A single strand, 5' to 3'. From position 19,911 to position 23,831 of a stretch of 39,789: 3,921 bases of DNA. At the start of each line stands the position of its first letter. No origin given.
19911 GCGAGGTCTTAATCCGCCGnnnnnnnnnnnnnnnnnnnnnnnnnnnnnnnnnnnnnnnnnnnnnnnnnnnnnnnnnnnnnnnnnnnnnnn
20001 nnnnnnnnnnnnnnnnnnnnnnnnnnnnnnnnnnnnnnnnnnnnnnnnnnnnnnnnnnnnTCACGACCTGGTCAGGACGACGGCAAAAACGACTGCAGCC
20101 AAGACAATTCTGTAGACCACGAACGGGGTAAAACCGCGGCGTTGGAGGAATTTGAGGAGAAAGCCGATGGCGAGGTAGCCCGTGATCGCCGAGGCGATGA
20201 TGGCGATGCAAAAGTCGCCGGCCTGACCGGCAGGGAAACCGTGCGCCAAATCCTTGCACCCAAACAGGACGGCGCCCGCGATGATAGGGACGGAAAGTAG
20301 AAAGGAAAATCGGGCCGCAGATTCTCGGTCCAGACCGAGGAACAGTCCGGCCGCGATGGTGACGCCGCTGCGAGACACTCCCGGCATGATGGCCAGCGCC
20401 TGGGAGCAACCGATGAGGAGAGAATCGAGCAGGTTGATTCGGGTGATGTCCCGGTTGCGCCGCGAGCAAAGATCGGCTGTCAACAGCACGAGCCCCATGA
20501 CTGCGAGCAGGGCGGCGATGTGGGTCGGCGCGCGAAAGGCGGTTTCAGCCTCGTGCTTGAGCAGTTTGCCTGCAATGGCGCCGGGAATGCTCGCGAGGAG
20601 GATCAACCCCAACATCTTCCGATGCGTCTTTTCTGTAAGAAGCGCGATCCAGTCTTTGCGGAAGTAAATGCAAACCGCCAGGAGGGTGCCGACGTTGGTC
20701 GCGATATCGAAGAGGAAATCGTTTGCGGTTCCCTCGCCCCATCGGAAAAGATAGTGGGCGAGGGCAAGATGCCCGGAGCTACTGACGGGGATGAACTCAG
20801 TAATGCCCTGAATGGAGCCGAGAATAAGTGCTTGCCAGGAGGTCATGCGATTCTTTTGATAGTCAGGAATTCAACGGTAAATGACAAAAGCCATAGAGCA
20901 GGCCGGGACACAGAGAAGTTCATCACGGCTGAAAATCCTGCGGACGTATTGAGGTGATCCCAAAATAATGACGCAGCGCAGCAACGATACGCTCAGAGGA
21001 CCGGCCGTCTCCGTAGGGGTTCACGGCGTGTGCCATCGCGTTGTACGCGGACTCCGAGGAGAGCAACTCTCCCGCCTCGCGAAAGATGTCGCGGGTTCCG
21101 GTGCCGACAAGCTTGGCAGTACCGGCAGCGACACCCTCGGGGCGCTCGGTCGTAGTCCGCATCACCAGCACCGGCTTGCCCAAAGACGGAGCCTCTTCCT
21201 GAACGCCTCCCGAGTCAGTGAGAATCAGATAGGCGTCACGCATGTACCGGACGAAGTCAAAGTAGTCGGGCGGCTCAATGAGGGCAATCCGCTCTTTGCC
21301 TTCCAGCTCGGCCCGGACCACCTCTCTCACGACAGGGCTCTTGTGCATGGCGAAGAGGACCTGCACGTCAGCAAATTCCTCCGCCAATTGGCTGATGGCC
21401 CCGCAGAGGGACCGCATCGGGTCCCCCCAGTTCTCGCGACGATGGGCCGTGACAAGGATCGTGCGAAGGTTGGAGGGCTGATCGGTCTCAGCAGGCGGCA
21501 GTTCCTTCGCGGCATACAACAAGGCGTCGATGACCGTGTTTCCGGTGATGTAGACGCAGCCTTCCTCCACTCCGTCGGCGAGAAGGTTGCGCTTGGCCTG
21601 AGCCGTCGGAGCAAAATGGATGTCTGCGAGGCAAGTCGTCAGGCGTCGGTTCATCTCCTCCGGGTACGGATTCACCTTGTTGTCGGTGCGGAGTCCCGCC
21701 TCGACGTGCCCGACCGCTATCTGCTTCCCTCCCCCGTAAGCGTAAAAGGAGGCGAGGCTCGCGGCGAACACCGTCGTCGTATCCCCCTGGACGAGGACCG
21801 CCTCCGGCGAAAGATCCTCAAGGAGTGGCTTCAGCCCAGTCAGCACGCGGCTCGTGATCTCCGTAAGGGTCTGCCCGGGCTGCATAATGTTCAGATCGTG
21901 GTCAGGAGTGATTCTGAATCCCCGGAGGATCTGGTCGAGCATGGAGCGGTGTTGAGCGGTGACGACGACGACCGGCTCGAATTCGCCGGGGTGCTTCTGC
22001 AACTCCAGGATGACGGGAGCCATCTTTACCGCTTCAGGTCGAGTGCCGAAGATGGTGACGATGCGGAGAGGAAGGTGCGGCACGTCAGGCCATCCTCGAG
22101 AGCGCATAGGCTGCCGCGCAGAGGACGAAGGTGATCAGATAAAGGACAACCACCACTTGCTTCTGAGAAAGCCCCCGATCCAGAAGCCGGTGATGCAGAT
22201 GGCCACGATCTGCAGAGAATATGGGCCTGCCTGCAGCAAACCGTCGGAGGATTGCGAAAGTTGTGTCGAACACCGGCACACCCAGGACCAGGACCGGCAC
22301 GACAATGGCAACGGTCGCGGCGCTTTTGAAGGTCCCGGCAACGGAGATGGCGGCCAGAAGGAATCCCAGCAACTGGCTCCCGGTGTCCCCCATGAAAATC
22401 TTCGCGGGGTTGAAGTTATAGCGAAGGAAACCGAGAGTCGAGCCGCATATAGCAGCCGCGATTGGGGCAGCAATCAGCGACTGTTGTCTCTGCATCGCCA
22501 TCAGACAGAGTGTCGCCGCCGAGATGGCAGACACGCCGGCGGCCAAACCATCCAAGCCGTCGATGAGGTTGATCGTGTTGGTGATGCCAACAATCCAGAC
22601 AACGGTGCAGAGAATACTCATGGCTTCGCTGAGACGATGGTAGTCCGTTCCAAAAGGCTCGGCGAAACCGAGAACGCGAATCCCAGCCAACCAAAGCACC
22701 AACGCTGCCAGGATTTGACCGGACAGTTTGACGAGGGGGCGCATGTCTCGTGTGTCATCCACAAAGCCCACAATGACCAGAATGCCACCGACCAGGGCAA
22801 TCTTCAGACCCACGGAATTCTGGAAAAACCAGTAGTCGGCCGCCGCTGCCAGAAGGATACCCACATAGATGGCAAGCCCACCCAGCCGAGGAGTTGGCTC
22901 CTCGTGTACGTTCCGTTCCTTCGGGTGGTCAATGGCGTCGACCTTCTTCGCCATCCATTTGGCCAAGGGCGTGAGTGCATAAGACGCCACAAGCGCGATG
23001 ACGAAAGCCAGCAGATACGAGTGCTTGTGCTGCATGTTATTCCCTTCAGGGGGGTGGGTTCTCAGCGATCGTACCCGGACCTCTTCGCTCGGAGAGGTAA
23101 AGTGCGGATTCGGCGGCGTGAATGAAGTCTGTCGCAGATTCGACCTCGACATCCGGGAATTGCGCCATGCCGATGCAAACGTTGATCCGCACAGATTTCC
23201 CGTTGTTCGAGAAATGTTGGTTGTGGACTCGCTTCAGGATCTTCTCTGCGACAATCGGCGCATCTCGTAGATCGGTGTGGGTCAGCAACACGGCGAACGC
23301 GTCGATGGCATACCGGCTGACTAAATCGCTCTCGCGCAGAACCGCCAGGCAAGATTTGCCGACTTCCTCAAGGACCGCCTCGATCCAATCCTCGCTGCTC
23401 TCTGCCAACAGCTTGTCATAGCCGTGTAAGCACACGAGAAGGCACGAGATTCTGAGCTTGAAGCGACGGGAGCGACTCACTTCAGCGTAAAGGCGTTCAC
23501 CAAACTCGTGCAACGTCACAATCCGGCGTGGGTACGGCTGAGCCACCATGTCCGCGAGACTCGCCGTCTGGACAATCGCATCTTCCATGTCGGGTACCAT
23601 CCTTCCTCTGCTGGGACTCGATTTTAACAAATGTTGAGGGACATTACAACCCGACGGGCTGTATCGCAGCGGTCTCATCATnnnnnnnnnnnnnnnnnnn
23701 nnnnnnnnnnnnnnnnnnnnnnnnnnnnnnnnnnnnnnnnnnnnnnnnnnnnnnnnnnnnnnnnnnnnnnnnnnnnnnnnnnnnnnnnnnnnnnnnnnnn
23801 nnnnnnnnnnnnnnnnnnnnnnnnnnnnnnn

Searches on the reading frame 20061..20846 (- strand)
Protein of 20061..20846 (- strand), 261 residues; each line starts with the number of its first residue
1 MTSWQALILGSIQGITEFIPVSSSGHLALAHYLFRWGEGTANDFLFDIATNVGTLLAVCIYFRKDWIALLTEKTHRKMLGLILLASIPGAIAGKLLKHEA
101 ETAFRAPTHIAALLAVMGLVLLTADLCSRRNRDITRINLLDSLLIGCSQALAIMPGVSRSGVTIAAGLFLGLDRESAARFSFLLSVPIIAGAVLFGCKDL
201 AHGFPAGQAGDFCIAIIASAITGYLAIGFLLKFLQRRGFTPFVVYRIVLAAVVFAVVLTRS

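Call 14: search_protein_families(library=pfam, proteins=[window:20061-20846:-], max_evalue=0.001)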
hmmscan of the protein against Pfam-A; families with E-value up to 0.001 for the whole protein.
window:20061-20846:- (261 aa): 1 family
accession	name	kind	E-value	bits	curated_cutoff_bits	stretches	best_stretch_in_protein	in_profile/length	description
PF02673.24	BacA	-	4e-75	253.3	33.4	1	6-252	1-257/257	Bacitracin resistance protein BacA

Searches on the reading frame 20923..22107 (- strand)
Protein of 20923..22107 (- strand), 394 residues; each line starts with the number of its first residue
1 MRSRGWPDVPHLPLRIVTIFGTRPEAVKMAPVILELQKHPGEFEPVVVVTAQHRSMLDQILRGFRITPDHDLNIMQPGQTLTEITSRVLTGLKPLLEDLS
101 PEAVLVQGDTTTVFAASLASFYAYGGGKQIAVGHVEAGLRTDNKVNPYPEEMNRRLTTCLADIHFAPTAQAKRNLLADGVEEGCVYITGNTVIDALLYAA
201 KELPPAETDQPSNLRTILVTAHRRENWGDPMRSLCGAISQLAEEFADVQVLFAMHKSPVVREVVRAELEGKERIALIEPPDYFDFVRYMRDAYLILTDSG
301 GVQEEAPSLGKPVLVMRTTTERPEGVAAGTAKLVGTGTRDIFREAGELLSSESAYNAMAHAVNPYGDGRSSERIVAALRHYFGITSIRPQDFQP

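Call 14: search_protein_families(library=pfam, proteins=[window:20923-22107:-], max_evalue=0.001)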
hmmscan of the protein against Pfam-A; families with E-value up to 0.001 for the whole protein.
window:20923-22107:- (394 aa): 1 family
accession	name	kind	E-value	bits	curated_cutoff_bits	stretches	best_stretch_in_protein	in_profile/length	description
PF02350.25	Epimerase_2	-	5.3e-111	371.3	30.6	1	35-378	2-346/347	UDP-N-acetylglucosamine 2-epimerase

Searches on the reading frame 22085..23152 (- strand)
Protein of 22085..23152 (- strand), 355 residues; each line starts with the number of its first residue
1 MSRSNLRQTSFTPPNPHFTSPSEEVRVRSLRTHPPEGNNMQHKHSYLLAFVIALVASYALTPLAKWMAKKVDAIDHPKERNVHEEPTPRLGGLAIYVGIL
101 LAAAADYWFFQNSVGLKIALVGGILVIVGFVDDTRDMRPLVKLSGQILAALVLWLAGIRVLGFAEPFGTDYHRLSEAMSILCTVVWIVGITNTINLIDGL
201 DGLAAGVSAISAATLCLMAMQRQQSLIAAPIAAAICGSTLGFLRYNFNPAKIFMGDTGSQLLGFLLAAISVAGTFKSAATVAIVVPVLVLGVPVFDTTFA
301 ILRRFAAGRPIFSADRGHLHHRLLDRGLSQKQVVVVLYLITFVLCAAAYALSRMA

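Call 14: search_protein_families(library=pfam, proteins=[window:22085-23152:-], max_evalue=0.001)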
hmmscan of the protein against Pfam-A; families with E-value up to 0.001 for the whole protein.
window:22085-23152:- (355 aa): 1 family
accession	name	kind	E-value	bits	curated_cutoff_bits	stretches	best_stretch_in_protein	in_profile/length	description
PF00953.26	Glycos_transf_4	-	5.7e-42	143.8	27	1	119-273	5-159/160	Glycosyl transferase family 4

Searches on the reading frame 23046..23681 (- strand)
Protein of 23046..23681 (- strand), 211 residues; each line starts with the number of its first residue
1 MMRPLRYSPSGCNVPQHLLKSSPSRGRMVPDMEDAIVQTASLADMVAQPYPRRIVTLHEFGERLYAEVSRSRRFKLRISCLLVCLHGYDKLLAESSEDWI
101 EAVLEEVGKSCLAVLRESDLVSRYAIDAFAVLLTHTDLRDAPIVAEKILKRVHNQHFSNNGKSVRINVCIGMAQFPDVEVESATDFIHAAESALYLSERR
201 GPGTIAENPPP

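Call 14: search_protein_families(library=pfam, proteins=[window:23046-23681:-], max_evalue=0.001)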
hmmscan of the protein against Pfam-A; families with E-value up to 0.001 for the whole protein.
window:23046-23681:- (211 aa): 1 family
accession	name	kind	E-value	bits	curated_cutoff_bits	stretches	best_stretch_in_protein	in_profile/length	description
PF00990.26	GGDEF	-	7e-14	52.3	23.8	1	60-201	15-158/161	Diguanylate cyclase, GGDEF domain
